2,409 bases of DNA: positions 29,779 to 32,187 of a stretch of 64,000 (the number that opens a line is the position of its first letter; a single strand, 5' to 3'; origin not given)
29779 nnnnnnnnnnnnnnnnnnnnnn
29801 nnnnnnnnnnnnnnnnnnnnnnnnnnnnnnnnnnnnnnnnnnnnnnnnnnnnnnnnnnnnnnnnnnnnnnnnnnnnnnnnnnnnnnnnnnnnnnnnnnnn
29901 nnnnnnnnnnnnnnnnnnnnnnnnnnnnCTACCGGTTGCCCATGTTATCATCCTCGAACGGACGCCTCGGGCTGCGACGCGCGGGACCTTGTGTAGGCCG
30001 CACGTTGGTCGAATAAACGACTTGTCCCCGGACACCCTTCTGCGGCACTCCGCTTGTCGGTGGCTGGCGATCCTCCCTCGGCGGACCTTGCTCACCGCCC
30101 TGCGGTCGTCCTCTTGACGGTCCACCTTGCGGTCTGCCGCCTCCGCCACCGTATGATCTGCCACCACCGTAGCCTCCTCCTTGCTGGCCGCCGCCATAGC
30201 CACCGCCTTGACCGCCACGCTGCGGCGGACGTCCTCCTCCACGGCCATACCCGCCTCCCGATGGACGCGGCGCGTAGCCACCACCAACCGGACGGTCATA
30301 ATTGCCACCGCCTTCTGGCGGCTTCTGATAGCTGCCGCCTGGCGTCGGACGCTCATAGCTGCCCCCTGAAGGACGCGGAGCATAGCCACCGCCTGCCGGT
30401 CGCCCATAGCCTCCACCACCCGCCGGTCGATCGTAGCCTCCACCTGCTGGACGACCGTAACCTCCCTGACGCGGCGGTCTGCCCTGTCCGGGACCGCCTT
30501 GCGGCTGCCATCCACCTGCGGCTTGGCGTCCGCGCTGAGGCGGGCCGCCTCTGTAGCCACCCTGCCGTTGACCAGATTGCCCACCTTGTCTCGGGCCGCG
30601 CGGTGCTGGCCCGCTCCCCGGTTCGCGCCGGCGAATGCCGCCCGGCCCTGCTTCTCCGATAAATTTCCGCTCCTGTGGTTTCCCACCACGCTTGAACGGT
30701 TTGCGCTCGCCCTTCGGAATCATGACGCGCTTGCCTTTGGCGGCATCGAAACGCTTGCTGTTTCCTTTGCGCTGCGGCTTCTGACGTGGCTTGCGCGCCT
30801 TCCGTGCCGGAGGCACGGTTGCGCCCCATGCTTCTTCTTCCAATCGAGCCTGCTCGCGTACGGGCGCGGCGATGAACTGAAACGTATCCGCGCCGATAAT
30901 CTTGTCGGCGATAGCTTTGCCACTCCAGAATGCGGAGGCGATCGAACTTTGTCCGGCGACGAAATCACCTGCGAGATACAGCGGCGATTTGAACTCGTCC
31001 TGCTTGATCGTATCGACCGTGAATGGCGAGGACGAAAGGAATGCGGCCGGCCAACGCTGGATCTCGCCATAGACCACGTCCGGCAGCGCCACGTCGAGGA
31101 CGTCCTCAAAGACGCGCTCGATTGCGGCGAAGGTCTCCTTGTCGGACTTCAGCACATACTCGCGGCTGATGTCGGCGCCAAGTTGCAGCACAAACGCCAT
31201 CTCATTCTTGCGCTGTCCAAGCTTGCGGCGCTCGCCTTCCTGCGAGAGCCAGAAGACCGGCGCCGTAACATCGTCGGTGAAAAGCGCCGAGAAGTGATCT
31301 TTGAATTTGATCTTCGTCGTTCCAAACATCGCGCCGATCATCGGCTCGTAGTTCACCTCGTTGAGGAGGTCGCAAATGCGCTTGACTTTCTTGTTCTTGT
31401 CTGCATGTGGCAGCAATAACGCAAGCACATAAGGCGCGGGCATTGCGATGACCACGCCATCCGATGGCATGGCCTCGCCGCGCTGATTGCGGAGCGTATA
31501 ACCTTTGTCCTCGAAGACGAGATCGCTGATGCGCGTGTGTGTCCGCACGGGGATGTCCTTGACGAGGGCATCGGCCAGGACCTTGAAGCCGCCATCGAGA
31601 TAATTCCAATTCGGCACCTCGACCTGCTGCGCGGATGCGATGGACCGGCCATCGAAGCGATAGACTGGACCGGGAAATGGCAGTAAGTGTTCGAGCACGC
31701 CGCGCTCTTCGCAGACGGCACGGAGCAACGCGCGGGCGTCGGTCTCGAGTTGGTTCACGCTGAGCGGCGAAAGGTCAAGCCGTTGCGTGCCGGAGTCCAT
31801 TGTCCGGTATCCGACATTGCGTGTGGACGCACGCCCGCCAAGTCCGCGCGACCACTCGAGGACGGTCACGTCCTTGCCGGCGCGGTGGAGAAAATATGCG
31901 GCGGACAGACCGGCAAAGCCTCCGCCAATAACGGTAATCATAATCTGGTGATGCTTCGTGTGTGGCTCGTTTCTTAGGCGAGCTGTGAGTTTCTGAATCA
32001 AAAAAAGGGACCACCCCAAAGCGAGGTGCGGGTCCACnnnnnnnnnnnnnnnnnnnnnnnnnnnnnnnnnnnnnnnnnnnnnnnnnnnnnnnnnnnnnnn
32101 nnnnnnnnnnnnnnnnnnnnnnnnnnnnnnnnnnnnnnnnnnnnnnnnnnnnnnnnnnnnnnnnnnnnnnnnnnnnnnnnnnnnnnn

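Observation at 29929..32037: FAD-dependent oxidoreductase fused to a ~280-aa RGG/GY-repeat low-complexity tail, adjacent to the ribosomal protein cluster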

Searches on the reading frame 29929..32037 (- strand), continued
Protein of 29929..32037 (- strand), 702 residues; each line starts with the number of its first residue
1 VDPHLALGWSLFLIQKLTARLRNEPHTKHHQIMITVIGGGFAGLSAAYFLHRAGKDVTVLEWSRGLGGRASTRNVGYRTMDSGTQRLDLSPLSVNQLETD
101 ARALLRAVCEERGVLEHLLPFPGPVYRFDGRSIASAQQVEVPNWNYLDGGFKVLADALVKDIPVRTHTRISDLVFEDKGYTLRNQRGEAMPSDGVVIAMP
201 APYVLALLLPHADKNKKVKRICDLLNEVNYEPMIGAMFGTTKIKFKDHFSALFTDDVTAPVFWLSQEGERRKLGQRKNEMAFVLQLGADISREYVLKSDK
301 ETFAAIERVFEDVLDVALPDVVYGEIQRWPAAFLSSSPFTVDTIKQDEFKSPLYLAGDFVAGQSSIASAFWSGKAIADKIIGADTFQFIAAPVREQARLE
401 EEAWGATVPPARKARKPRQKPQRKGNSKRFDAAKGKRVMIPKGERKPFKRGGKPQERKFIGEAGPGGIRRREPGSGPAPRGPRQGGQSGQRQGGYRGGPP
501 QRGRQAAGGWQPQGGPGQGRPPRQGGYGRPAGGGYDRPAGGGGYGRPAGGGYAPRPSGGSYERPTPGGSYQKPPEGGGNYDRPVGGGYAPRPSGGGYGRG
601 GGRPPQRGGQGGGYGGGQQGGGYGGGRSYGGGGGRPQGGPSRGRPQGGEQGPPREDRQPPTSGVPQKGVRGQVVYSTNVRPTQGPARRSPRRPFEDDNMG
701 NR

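Call 16: find_encoding_contigs(protein=P0003, flank=8000, max_places=2)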
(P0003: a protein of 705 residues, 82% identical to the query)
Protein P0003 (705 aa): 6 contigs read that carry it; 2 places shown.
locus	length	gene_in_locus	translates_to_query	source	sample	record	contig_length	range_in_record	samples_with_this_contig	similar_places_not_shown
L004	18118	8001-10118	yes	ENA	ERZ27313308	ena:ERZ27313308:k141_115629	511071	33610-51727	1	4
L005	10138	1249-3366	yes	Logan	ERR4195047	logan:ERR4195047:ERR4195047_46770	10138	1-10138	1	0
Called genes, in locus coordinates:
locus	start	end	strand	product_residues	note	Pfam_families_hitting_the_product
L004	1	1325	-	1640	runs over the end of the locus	PF01364:Peptidase_C25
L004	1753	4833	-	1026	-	PF07517:SecA_DEAD, PF00270:DEAD (weak), PF01043:SecA_PP_bind, PF21090:P-loop_SecA, PF07516:SecA_SW, PF02810:SEC-C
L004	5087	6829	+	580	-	PF01582:TIR (faint), PF13676:TIR_2, PF13432:TPR_16 (faint), PF13431:TPR_17 (faint)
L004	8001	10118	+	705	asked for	PF00070:Pyr_redox (faint), PF00890:FAD_binding_2 (weak), PF01266:DAO, PF01593:Amino_oxidase, PF07992:Pyr_redox_2 (weak), PF12831:FAD_oxidored (weak), PF13450:NAD_binding_8, PF01593:Amino_oxidase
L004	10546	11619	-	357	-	PF21088:MS_channel_1st (weak), PF00924:MS_channel_2nd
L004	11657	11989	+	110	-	-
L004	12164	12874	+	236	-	PF01113:DapB_N, PF05173:DapB_C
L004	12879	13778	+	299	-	PF00701:DHDPS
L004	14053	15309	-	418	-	PF25852:DUF6242_C (faint), PF15899:BNR_6 (faint), PF18962:Por_Secre_tail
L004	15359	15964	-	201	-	PF01936:NYN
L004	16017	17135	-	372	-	PF00005:ABC_tran, PF17912:OB_MalK (weak), PF08402:TOBE_2 (weak)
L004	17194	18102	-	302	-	-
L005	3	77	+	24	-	?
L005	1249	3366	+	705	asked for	PF00070:Pyr_redox (faint), PF00890:FAD_binding_2 (weak), PF01266:DAO, PF01593:Amino_oxidase, PF07992:Pyr_redox_2 (weak), PF12831:FAD_oxidored (weak), PF13450:NAD_binding_8, PF01593:Amino_oxidase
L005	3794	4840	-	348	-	PF21088:MS_channel_1st (weak), PF00924:MS_channel_2nd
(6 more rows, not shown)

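Call 17: find_encoding_contigs(protein=P0002, flank=8000, max_places=2)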
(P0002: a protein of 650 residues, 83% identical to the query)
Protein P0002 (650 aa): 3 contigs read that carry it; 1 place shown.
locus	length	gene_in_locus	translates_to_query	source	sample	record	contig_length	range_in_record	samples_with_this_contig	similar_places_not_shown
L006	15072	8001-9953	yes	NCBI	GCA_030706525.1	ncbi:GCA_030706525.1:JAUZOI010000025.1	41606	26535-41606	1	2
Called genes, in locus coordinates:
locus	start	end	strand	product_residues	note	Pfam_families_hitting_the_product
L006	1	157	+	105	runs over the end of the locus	PF00276:Ribosomal_L23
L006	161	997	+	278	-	PF00181:Ribosomal_L2_N, PF03947:Ribosomal_L2_C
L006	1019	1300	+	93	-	PF00203:Ribosomal_S19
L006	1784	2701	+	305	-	PF07650:KH_2, PF00189:Ribosomal_S3_C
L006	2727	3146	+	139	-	PF00252:Ribosomal_L16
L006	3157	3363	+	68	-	PF00831:Ribosomal_L29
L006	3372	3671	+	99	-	PF00366:Ribosomal_S17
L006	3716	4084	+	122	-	PF00238:Ribosomal_L14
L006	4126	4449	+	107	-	PF00467:KOW, PF17136:ribosomal_L24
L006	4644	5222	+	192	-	PF00281:Ribosomal_L5, PF00673:Ribosomal_L5_C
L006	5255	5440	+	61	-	PF00253:Ribosomal_S14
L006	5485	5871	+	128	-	PF00410:Ribosomal_S8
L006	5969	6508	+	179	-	PF00347:Ribosomal_L6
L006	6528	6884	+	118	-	PF00861:Ribosomal_L18p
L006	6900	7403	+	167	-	PF00333:Ribosomal_S5, PF03719:Ribosomal_S5_C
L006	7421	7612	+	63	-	PF00327:Ribosomal_L30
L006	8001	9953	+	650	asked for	PF00070:Pyr_redox (faint), PF00890:FAD_binding_2 (weak), PF01266:DAO, PF01593:Amino_oxidase, PF07992:Pyr_redox_2 (weak), PF12831:FAD_oxidored (weak), PF13450:NAD_binding_8, PF01593:Amino_oxidase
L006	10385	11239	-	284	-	PF13428:TPR_14 (faint), PF07719:TPR_2 (faint), PF13371:TPR_9 (faint), PF13432:TPR_16 (weak), PF14559:TPR_19 (weak), PF23914:TPR_CcmH_CycH (weak)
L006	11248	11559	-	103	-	PF00216:Bac_DNA_binding, PF18291:HU-HIG (weak)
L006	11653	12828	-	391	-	PF13439:Glyco_transf_4, PF13579:Glyco_trans_4_4, PF00534:Glycos_transf_1, PF13692:Glyco_trans_1_4, PF13524:Glyco_trans_1_2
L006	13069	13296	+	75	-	-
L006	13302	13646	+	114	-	PF02452:PemK_toxin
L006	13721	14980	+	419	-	PF14870:PSII_BNR (faint), PF25852:DUF6242_C (faint)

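Call 29: find_related_loci(query=A3, collection=genome_contigs, flank=3000)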
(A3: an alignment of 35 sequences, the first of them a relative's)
Query A3 (670 aa) in genome_contigs; peptide patterns used: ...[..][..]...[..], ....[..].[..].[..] (x = any residue, [..] = any of these).
77 stretches matched a pattern; 27 encode a relative of the query (tblastn E <= 1e-3); 27 distinct loci.
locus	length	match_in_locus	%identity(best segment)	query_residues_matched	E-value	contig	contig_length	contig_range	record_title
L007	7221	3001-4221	82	1-406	0e+0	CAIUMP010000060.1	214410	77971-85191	MAG: uncultured Ignavibacteriae bacterium isolate Ki2-D3_bin-1418 genome assembly, contig: bin-1418:60/62, whole genome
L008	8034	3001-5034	60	1-670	0e+0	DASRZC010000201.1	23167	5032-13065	MAG TPA_asm: Candidatus Kapaibacterium sp. isolate SMAG_U14065 k141_92640, whole genome shotgun sequence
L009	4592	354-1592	79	1-419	0e+0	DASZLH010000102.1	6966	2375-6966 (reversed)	MAG TPA_asm: Candidatus Kapaibacterium sp. isolate SMAG_U5859 k141_3401583, whole genome shotgun sequence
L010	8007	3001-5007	57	1-670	0e+0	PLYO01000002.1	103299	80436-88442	MAG: Ignavibacteriae bacterium isolate palsa_1295 73.20120700_P3D.263_contig_12517, whole genome shotgun sequence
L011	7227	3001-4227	77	1-410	0e+0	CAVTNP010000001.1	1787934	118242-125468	MAG: Ignavibacteriota bacterium isolate MFD04780.bin.1.195 genome assembly, contig: contig_13287, whole genome shotgun s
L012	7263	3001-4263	76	1-422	0e+0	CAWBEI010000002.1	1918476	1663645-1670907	MAG: Ignavibacteriota bacterium isolate MFD04780.bin.1.147 genome assembly, contig: contig_16205, whole genome shotgun s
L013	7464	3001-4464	70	1-482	0e+0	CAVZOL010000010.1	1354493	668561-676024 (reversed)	MAG: Ignavibacteriota bacterium isolate MFD05512.bin.2.5 genome assembly, contig: contig_4526, whole genome shotgun sequ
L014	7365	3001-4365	69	1-500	0e+0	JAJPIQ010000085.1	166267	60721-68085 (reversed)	MAG: Bacteroidetes bacterium isolate Centralia_MAG_339 k107_12114769, whole genome shotgun sequence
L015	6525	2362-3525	71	1-388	0e+0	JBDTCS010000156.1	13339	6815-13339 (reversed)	MAG: Candidatus Kapaibacterium sp. isolate cluster2_bin.161 k127_1523935, whole genome shotgun sequence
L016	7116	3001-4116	71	1-372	0e+0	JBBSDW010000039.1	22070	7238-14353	MAG: Candidatus Kapaibacterium sp. isolate LS1_sbin.25 LS1_sbin.25_K_385409_L_22070_cov_13.0000, whole genome shotgun se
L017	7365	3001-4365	53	1-464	1e-155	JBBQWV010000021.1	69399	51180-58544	MAG: Candidatus Kapaibacterium sp. isolate Co_metawrap_2078 Cmw_2078_k141_10296297_length_69399_cov_24.9185, whole genom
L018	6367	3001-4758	47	1-548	2e-155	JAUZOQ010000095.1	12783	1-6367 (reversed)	MAG: Bacteroidota bacterium isolate bin140(14d) NELBBIGP_95, whole genome shotgun sequence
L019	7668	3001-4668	47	1-582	7e-153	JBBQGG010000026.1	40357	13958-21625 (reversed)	MAG: Candidatus Kapaibacterium sp. isolate Co_metawrap_972 Cmw_972_k141_5251918_length_40357_cov_9.2218, whole genome sh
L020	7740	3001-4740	45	1-614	2e-149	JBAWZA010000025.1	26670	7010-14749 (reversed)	MAG: bacterium isolate ELA103 MAG103_25, whole genome shotgun sequence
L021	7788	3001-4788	47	1-582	3e-148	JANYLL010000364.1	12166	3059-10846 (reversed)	MAG: Ignavibacteriae bacterium isolate GL140_6_metabinner_38 GL140_6_k141_2347487, whole genome shotgun sequence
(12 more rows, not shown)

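Call 35: predict_structure(alignment_id=A3)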
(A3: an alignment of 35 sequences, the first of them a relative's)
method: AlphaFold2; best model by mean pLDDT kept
length: 670 residues; sequences in the alignment: 35
mean_pLDDT: 65.9   pTM: 0.60
mean pLDDT of the five models: 65.9, 64.8, 62.2, 61.4, 59.0
residues with pLDDT >= 90: 245; 70-90: 115; 50-70: 48; < 50: 262
segments of 3 or more residues with pLDDT < 50: 410-670
pLDDT, mean of each block of 10 residues (from residue 1): 90 96 91 62 75 87 90 95 93 94 93 89 92 85 90 90 93 93 92 95 89 89 94 86 75 95 94 94 88 89 90 81 91 92 94 93 88 71 62 58 63 42 37 34 38 34 35 34 34 31 30 30 33 32 32 31 27 31 27 28 32 33 33 30 30 36 35
secondary structure, 60 per line:
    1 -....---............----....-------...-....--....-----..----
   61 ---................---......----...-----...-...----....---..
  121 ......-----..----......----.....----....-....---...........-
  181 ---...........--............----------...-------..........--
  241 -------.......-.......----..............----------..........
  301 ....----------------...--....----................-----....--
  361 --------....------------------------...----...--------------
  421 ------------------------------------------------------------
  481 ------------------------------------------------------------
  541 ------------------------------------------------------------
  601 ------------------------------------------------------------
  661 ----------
elements in order: E2-5 H9-20 E25-28 E40-43 E46-49 H64-79 E86-88 E93-95 E105-107 E112-115 H119-126 E138-143 E148-152 E157-160 E162-165 H169-179 H184-194 E197-208 E219-221 E229-234 H235-238 E248-254 H256-262 H267-280 E291-304 E321-323 H326-329 H334-349 H355-358 H369-372 E397-399 E404-406
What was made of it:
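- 30895..31941 (-): Renalase-like FAD-binding catalytic domain (aa 1-349). It contains GxGxxG (G6/G8/G11), E29, the SRGxGGR motif (aa 31-37) and a GD motif (D326). AlphaFold pLDDT about 90 (call 35).
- On Gly-aromatic-repeat disordered tail with acidic tip (Hfq-CTD or SSB type): pLDDT below 50 (call 35).
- AlphaFold model with pLDDT about 90 for aa 1-380 (call 35). pLDDT is below 50 for aa 410-670 (call 35). AlphaFold shows no docking of the tip onto the enzyme (call 35).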

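Call 38: fold_search(model_id=the predicted structure, library=pdb)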
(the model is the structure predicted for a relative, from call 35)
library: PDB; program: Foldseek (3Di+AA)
matches with E <= 10: 1915; with E <= 0.001: 1205
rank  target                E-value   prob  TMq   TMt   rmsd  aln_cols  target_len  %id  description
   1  4zcc_D                1.1e-26  1.00  0.43  0.84   3.5       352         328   24  Renalase in complex with NADH (released 2015-07-15)
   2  4zcc_A                1.5e-25  1.00  0.42  0.84   3.4       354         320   23  Renalase in complex with NADH (released 2015-07-15)
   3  4zcc_C                1.2e-24  1.00  0.42  0.84   3.6       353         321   22  Renalase in complex with NADH (released 2015-07-15)
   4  4zcd_A                1.2e-24  1.00  0.42  0.84   3.9       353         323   23  Renalase in complex with NAD+ (released 2015-07-15)
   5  4zcc_B                1.8e-24  1.00  0.42  0.83   3.5       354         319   23  Renalase in complex with NADH (released 2015-07-15)
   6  3kkj_A                3.3e-24  1.00  0.43  0.84   3.4       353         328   20  X-ray structure of P. syringae q888a4 Oxidoreductase at resolution 2.5A, Northeast Structural Genomics Consortium targ (released 2009-11-24)
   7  5krq_B                1.1e-23  1.00  0.42  0.85   3.4       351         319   23  Renalase in complex with NADPH (released 2016-11-02)
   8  3i6d_A                1.3e-19  1.00  0.40  0.61   5.6       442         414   12  Crystal structure of PPO from bacillus subtilis with AF (released 2009-12-08)
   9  9a78_B                2.7e-19  1.00  0.40  0.54   5.7       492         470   12  Integrative model of SYFB-CGOX by crosslinking MS and deep learning (released 2024-09-18)
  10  3i6d_B                4.0e-19  1.00  0.40  0.61   4.9       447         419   12  Crystal structure of PPO from bacillus subtilis with AF (released 2009-12-08)
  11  2ivd_A                1.1e-18  1.00  0.41  0.59   6.0       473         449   14  Structure of protoporphyrinogen oxidase from Myxococcus xanthus with acifluorfen (released 2006-10-17)
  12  2ivd_B                1.4e-18  1.00  0.39  0.57   6.3       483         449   13  Structure of protoporphyrinogen oxidase from Myxococcus xanthus with acifluorfen (released 2006-10-17)
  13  2ive_B                2.1e-18  1.00  0.40  0.58   6.5       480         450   14  Structure of protoporphyrinogen oxidase from Myxococcus xanthus (released 2006-10-17)
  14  3qj4_A                6.0e-18  1.00  0.41  0.78   4.6       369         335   17  Crystal structure of Human Renalase (isoform 1) (released 2011-07-13)
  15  4ivm                  6.0e-18  1.00  0.41  0.57   5.9       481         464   13  Structure of human protoporphyrinogen IX oxidase(R59G) (released 2013-03-06)
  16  3qj4_B                6.3e-18  1.00  0.42  0.81   4.0       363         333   17  Crystal structure of Human Renalase (isoform 1) (released 2011-07-13)
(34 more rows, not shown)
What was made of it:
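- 30895..31941 (-): Foldseek to 4zcc: E 1e-26, TM 0.84 normalised to the target; human renalase 3qj4 TM 0.78-0.81 (call 38).
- On Renalase / COG3380 FAD-dependent oxidoreductases: Foldseek: 4zcc E 1e-26 with TM 0.84 normalised to the target; 3qj4 TM 0.78-0.81; PPO, MAO and LSD2 TM 0.3-0.6 (call 38).
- Closest known: Bacterial and human renalase. Same: The fold is the same (TM 0.84 and about 0.8, call 38).
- Characterised renalases bind NAD(P)-type nucleotides (titles of PDB 4zcc, 4zcd and 5krq in call 38).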

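Call 55: find_encoding_contigs(protein=P0021, flank=3000, max_places=1)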
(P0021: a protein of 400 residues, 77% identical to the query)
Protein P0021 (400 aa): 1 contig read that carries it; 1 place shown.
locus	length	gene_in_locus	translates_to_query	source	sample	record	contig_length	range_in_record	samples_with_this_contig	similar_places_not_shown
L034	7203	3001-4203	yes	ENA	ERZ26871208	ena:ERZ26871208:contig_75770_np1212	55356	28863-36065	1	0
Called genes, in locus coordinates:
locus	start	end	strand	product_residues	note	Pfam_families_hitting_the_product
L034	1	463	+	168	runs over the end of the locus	-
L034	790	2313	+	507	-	-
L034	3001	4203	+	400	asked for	PF00070:Pyr_redox (weak), PF01266:DAO, PF01593:Amino_oxidase, PF07992:Pyr_redox_2 (faint), PF12831:FAD_oxidored (weak), PF13450:NAD_binding_8, PF01593:Amino_oxidase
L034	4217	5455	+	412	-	-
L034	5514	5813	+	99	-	PF10387:DUF2442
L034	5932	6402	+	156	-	-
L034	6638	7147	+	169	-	-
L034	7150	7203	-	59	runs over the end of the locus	-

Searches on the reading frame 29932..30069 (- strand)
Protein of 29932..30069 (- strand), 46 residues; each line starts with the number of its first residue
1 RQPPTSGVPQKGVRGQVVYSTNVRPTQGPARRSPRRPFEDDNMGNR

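Call 44: find_homologous_proteins(query=A5, max_evalue=10)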
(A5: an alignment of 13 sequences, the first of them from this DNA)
Query A5 (13 sequences): 195 candidates shared short words with the query, none scored E <= 10.
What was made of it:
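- Tried and rejected: It found nothing at E up to 10 because the profile is too short (call 44).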
